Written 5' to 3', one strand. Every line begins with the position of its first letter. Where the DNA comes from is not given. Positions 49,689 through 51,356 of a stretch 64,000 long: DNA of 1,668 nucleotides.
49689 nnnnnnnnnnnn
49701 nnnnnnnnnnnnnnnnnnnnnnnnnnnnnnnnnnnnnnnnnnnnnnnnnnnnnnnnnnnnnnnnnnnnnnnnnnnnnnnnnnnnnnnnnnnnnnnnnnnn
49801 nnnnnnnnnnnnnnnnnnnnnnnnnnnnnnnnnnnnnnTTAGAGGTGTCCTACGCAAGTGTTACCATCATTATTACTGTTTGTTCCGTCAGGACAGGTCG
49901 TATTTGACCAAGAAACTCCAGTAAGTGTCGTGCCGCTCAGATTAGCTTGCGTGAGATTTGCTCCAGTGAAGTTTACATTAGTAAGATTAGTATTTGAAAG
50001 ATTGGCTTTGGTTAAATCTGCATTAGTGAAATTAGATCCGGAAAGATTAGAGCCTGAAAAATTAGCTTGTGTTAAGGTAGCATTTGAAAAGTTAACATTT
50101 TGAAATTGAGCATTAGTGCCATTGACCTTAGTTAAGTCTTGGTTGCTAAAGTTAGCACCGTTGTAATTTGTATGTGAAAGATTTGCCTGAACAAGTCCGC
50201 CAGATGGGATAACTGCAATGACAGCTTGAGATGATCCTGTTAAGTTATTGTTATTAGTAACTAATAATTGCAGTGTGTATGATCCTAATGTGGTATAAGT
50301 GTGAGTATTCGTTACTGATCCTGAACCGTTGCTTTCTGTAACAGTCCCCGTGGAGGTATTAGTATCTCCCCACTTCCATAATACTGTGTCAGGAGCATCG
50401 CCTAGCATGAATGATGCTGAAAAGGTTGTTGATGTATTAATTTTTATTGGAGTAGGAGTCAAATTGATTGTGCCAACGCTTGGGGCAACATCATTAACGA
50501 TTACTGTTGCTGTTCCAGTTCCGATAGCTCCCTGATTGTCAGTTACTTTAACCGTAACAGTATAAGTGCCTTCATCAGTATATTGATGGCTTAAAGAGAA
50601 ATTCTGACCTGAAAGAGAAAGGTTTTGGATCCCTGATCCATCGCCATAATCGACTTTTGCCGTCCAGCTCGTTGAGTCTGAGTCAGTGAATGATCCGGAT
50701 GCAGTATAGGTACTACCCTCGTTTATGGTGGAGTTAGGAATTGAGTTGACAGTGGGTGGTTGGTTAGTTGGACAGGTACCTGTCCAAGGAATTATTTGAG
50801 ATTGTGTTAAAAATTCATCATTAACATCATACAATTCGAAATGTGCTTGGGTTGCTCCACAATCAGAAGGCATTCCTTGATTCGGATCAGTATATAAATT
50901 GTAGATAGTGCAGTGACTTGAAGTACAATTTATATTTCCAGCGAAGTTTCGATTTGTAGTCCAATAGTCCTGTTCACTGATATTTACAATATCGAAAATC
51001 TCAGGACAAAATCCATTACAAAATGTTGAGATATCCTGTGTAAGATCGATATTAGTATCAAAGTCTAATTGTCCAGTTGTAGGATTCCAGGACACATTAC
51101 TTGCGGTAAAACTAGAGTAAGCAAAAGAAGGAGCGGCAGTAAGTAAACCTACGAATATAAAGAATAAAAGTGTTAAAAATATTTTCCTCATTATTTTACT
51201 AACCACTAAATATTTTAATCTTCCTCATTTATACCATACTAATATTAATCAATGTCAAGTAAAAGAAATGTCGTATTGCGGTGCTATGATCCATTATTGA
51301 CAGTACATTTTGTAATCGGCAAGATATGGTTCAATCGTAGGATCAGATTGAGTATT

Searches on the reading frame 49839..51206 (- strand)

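Call 11: search_protein_families(library=pfam, proteins=[window:49839-51206:-], max_evalue=0.00001)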
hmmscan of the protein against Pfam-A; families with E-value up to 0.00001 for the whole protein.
window:49839-51206:- (455 aa): 5 families
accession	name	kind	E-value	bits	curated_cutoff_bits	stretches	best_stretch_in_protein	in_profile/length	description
PF00805.28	Pentapeptide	-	4.5e-27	93.7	20.2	3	366-405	1-40/40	Pentapeptide repeats (8 copies)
PF18911.6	PKD_4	-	1.3e-19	70.5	27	1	148-236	1-84/85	PKD domain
PF13599.13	Pentapeptide_4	-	4.8e-13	49.4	38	2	338-398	13-73/78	Pentapeptide repeat region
PF00801.26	PKD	-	3.2e-11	43.5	23.5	0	163-231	13-75/80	PKD domain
PF13576.12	Pentapeptide_3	-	8.3e-10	39.2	27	0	373-416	1-47/48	Pentapeptide repeats (9 copies)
